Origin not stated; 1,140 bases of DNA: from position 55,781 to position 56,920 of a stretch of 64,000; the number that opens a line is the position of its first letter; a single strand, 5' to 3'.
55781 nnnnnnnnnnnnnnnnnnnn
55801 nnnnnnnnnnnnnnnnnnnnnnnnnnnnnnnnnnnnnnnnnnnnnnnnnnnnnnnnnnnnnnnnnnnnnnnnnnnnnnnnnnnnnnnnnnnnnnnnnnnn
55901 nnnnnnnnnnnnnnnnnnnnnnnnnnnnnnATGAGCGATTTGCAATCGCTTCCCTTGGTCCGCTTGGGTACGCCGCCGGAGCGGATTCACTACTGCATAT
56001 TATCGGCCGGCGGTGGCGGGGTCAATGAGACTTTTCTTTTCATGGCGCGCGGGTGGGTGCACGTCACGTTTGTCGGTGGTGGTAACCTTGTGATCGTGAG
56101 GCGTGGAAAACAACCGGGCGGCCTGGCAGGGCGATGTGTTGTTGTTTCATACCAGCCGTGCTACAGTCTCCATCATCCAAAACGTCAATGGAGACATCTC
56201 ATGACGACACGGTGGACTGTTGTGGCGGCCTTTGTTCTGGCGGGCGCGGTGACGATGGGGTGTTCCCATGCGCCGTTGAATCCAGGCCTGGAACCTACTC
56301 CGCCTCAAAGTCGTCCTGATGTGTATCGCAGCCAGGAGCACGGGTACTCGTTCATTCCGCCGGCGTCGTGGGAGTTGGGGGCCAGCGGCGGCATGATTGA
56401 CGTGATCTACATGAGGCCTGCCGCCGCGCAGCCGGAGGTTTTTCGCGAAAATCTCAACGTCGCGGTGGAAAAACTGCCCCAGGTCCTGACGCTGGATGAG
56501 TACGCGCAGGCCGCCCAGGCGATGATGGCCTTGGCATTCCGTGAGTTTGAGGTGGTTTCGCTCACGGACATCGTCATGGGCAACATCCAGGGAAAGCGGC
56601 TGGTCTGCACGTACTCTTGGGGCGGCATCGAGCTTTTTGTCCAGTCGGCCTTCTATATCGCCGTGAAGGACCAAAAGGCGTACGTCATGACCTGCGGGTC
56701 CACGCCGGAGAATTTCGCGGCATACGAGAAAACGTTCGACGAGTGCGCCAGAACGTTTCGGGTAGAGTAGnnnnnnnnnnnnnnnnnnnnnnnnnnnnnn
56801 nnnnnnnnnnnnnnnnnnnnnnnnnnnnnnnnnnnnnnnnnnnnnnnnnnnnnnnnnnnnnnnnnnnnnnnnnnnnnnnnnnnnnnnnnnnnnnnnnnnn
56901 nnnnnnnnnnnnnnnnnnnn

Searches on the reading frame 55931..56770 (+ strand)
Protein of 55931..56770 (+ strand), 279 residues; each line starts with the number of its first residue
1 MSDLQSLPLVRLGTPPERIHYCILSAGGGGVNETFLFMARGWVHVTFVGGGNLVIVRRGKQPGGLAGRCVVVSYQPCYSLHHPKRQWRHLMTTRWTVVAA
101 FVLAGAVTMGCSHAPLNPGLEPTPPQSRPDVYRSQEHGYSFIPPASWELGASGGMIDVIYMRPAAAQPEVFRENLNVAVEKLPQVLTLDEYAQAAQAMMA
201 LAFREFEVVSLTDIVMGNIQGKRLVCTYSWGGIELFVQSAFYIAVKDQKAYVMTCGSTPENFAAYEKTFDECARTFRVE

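Call 13: search_protein_families(library=pfam, proteins=[window:55931-56770:+], max_evalue=0.001)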
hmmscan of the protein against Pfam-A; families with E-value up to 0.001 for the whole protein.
window:55931-56770:+ (279 aa): 2 families
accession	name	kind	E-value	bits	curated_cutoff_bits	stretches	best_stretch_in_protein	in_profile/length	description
PF01789.22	PsbP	-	4.4e-06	27.2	23.5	0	131-201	5-70/155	PsbP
PF08786.17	DcrB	-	1.5e-05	25.6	27.2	1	170-272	25-124/127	DcrB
